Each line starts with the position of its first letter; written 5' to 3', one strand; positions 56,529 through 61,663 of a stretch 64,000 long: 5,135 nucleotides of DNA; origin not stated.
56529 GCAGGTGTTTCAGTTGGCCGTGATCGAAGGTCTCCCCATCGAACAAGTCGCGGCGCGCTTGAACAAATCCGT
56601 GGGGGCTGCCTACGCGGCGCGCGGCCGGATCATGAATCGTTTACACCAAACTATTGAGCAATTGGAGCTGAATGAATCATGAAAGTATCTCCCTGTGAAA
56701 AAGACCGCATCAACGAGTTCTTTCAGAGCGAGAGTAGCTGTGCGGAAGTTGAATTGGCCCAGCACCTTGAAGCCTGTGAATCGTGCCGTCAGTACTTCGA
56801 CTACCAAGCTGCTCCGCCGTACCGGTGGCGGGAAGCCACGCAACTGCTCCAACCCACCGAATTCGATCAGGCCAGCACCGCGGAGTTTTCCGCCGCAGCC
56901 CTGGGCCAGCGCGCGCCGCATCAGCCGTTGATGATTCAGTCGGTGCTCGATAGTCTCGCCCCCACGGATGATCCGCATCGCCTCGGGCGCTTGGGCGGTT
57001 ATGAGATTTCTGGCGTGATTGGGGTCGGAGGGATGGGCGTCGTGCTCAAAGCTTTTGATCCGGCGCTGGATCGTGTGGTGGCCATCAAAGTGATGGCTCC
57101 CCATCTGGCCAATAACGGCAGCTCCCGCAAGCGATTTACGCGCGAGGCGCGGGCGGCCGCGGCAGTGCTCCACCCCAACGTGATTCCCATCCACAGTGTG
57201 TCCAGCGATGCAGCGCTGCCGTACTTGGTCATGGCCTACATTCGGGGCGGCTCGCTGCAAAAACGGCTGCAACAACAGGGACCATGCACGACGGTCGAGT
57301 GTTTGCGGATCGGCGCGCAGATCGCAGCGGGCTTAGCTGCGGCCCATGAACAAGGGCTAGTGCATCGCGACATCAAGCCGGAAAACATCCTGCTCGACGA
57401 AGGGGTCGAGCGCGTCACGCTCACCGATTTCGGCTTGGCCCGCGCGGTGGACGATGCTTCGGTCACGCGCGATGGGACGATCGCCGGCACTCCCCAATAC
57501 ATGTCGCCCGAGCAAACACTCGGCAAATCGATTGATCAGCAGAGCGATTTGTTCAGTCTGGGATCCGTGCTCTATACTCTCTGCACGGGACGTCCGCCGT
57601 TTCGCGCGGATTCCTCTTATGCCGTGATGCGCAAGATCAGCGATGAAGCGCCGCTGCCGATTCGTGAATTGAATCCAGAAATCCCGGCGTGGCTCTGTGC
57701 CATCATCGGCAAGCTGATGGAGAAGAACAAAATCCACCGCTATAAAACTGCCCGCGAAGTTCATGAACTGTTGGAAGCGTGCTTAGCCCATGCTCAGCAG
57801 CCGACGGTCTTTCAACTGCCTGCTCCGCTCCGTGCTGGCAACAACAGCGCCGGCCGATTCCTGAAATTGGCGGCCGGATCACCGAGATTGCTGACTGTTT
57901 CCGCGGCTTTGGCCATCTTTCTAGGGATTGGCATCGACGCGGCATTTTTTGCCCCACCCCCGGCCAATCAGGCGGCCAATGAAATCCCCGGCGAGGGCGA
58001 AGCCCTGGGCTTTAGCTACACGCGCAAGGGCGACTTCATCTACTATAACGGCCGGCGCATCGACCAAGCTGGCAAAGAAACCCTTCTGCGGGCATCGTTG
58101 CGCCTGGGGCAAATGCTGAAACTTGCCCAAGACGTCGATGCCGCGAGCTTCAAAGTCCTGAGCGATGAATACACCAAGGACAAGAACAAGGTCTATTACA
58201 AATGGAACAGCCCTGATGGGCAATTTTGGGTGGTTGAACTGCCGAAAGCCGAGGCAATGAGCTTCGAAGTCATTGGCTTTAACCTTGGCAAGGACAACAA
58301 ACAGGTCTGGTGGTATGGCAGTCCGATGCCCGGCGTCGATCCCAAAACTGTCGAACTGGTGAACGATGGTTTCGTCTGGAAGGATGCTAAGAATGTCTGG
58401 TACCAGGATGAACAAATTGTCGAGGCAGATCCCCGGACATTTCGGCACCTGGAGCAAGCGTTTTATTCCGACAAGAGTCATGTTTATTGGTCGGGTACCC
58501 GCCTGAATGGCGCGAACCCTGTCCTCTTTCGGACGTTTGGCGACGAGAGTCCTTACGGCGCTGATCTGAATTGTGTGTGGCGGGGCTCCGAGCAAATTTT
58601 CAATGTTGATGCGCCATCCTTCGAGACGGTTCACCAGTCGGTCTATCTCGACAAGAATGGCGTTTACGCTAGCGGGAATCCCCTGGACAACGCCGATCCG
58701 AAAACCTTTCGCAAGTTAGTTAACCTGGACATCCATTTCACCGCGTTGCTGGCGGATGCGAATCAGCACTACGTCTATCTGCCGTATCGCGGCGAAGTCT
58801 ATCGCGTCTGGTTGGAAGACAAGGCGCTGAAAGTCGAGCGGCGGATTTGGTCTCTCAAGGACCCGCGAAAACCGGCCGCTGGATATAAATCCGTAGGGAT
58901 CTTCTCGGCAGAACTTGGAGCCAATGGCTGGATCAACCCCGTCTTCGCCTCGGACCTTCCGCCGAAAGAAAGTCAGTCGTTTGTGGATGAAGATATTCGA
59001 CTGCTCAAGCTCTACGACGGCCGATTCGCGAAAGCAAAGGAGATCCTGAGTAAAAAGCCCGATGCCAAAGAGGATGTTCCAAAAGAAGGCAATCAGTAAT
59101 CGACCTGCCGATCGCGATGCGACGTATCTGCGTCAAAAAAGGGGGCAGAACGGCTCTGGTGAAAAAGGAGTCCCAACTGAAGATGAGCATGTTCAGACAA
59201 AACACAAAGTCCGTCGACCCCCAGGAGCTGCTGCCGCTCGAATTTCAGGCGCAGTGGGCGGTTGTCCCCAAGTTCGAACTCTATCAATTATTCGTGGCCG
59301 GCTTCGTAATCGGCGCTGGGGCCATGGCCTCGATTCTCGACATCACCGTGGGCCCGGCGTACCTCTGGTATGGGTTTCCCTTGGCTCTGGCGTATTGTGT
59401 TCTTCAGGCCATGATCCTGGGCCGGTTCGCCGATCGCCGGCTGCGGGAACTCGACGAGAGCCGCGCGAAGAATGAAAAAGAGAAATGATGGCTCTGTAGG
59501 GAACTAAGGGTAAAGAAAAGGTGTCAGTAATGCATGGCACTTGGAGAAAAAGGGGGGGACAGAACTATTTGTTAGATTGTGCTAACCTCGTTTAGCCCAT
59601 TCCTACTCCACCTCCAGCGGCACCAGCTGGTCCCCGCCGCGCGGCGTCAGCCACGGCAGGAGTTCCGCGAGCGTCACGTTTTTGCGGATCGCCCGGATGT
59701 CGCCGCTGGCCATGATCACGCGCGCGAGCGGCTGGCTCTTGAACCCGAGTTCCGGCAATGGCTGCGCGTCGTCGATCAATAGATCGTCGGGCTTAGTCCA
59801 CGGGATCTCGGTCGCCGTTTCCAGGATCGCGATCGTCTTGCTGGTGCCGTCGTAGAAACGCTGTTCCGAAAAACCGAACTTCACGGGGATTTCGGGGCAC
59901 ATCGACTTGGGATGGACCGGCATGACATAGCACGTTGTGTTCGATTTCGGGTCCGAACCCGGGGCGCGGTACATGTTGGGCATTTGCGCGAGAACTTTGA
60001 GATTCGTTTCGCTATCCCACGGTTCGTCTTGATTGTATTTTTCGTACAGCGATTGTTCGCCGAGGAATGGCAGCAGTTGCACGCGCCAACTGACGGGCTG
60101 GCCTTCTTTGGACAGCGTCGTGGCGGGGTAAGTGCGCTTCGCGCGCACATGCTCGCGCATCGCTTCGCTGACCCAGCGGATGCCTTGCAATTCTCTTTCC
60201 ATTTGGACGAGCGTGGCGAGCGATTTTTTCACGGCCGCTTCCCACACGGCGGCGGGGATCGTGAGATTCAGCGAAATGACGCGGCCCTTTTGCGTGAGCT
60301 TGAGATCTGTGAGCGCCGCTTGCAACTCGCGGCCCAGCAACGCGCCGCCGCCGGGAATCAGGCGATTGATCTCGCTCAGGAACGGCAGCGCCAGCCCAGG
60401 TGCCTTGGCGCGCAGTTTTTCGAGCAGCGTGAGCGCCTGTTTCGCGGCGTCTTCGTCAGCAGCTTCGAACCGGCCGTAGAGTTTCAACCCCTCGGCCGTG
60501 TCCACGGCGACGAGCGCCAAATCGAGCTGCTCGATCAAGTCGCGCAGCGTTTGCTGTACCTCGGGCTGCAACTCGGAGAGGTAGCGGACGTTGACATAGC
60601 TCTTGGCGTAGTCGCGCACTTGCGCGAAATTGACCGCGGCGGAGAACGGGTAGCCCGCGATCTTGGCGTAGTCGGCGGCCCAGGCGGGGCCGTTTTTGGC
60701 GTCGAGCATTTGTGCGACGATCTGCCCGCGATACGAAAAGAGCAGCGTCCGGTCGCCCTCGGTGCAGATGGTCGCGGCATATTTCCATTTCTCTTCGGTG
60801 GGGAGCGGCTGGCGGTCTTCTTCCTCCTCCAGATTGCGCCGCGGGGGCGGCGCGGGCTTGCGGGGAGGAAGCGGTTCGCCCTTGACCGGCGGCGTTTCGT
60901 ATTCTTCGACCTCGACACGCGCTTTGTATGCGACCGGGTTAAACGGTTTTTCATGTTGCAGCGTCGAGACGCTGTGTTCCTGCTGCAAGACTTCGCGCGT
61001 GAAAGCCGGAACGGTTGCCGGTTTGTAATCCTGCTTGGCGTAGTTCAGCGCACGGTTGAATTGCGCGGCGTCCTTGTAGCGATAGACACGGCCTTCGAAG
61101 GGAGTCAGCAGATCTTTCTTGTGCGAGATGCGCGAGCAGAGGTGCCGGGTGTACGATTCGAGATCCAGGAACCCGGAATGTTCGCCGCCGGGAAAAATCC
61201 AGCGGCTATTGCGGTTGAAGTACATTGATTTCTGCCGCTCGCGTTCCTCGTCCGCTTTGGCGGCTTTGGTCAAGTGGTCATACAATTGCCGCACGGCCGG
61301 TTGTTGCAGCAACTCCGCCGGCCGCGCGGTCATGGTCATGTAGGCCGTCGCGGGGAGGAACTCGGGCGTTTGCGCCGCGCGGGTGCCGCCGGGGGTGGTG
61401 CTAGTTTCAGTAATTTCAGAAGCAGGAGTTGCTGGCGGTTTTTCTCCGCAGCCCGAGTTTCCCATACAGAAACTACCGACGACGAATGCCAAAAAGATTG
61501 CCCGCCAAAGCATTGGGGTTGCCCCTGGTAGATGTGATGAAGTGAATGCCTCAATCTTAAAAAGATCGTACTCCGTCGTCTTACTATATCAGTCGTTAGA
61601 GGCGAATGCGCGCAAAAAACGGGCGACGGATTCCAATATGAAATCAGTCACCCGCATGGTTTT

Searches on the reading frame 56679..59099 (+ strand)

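Call 65: search_protein_families(library=pfam, proteins=[window:56679-59099:+], max_evalue=0.001)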
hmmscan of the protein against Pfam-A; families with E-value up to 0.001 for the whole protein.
window:56679-59099:+ (806 aa): 5 families
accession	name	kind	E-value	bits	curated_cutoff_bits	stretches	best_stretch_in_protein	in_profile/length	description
PF00069.31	Pkinase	-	1.5e-48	165.9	31.7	1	108-356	1-253/263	Protein kinase domain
PF07714.23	PK_Tyr_Ser-Thr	-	2.5e-34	119.2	23.1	1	112-356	5-250/258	Protein tyrosine and serine/threonine kinase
PF13644.11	DKNYY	-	5.4e-31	108.5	25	2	568-699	3-138/141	DKNYY family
PF17667.7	Pkinase_fungal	-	0.00016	20.9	24.1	1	223-302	304-384/387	Fungal protein kinase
PF01636.29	APH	-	0.00029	21.1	23.2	0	211-255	154-198/239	Phosphotransferase enzyme family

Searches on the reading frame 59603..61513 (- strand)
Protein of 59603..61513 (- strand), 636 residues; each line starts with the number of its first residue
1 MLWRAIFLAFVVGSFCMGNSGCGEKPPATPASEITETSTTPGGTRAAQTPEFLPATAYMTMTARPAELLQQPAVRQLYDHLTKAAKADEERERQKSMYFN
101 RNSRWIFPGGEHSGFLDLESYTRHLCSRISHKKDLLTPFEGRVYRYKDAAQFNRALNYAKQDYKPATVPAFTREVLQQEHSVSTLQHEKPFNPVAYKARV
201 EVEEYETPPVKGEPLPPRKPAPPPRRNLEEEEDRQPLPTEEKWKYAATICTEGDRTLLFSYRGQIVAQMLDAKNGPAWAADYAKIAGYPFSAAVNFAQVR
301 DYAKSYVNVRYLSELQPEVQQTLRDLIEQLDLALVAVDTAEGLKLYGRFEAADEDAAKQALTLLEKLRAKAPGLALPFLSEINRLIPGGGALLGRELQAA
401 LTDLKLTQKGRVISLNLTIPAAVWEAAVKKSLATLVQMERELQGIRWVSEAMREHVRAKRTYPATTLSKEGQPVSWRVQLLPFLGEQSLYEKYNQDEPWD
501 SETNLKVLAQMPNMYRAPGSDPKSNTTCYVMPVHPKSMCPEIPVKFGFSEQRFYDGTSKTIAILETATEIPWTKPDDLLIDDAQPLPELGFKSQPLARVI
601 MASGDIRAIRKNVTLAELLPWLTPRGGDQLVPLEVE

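Call 65: search_protein_families(library=pfam, proteins=[window:59603-61513:-], max_evalue=0.001)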
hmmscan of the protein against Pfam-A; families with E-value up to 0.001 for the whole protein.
window:59603-61513:- (636 aa): 1 family
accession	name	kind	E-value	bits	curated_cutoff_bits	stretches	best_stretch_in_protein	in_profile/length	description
PF07596.16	SBP_bac_10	-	1.2e-12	48.8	23.3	1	450-521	21-102/268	Protein of unknown function (DUF1559)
